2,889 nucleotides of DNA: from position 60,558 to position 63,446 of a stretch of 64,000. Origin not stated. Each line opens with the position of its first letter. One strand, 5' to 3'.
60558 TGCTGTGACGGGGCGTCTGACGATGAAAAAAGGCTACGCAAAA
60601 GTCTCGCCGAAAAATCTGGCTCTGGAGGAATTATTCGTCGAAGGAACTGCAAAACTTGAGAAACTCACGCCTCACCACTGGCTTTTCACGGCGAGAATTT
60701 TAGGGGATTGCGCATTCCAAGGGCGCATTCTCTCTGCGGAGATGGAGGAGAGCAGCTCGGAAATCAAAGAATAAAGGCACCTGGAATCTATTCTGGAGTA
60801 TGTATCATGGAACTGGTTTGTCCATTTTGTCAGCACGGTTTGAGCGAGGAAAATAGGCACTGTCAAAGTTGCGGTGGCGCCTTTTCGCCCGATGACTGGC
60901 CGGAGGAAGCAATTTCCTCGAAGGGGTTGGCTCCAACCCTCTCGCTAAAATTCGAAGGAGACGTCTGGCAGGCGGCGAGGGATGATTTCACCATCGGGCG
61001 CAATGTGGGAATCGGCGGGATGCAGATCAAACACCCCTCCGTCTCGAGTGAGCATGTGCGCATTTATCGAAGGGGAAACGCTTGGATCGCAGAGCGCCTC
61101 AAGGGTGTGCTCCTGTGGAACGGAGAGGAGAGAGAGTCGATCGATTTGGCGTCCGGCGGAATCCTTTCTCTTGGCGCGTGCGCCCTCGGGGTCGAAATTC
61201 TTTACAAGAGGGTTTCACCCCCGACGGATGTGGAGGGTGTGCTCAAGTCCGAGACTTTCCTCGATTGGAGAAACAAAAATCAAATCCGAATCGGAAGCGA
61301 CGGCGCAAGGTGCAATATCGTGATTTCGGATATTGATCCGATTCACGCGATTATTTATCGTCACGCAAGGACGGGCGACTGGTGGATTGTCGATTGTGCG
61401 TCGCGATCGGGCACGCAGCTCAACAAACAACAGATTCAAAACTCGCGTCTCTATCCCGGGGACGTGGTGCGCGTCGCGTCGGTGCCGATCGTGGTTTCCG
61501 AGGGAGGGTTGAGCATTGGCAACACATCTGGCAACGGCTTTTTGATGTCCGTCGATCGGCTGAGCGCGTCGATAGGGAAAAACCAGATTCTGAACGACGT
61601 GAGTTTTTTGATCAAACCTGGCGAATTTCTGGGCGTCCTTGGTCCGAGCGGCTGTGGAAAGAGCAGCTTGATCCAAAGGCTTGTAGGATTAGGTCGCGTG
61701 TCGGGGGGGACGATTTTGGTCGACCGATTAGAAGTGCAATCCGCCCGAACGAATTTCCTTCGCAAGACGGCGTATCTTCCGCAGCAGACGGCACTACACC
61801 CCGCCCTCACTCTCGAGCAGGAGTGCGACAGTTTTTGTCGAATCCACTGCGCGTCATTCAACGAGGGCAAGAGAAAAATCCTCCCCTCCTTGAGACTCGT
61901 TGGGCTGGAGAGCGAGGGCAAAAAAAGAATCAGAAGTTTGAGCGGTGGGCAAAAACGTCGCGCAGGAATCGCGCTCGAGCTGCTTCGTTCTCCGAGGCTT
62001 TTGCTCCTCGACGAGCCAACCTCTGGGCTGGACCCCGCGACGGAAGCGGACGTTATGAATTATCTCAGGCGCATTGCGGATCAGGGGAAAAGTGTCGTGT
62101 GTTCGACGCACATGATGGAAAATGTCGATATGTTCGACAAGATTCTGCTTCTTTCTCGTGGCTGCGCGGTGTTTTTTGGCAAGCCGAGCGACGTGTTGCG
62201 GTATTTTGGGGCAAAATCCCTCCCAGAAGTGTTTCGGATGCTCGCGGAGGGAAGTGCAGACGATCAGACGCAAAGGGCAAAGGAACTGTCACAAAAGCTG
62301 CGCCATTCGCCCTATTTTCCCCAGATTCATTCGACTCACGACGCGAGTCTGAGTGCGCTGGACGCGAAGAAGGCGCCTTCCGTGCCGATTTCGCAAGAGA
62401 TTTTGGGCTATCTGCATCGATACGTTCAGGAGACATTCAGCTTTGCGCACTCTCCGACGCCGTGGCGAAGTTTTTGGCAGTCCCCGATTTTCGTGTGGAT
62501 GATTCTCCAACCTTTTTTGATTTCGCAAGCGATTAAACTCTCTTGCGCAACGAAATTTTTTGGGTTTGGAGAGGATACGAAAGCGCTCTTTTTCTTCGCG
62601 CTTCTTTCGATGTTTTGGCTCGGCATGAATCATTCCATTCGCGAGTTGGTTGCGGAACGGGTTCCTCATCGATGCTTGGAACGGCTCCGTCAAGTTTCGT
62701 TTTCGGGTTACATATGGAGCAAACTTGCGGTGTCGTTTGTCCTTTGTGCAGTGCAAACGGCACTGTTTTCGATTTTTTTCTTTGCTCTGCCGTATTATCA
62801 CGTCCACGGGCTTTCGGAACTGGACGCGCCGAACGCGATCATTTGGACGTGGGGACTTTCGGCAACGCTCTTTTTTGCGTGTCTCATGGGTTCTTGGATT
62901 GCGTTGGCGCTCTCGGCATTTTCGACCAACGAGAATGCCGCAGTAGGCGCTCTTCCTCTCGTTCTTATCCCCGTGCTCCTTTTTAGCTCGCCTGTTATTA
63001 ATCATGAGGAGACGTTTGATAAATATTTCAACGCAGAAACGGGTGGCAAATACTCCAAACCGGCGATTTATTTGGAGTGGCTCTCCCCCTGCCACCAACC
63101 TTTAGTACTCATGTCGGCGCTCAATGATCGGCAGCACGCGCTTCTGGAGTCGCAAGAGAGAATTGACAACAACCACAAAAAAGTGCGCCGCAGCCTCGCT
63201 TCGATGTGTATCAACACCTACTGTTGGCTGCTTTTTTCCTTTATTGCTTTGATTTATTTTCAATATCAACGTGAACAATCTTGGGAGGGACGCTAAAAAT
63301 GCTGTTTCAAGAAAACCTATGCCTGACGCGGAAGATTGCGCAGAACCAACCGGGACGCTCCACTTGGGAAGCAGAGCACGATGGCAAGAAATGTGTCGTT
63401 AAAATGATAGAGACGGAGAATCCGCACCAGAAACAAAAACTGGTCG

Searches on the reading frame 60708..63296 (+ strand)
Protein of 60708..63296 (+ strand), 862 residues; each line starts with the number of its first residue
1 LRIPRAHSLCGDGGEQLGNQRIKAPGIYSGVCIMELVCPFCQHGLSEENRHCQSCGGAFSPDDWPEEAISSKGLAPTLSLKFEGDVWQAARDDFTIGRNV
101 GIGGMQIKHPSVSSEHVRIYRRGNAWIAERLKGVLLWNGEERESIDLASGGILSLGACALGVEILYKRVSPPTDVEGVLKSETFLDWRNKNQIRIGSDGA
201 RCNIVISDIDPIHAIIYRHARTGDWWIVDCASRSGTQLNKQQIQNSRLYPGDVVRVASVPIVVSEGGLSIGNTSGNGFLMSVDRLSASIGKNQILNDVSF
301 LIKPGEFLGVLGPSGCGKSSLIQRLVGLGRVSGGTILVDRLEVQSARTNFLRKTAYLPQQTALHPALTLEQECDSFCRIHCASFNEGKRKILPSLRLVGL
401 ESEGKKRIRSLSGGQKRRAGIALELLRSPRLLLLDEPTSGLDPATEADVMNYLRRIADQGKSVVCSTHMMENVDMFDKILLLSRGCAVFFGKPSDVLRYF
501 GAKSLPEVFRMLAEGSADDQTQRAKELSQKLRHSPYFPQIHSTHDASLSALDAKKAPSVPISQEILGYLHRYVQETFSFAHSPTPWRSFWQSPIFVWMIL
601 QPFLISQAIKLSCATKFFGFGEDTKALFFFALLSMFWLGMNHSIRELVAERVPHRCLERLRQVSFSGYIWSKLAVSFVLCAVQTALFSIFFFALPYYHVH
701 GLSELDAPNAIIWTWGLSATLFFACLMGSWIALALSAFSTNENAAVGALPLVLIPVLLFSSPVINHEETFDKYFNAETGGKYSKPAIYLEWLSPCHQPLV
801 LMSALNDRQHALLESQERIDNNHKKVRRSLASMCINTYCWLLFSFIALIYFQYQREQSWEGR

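Call 45: find_encoding_contigs(protein=window:60708-63296:+, flank=10000, max_places=3)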
Protein window:60708-63296:+ (862 aa): no gene with exactly this product is on record in the collection.
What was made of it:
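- Tried and rejected: The right-edge protein is not on record (call 45).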
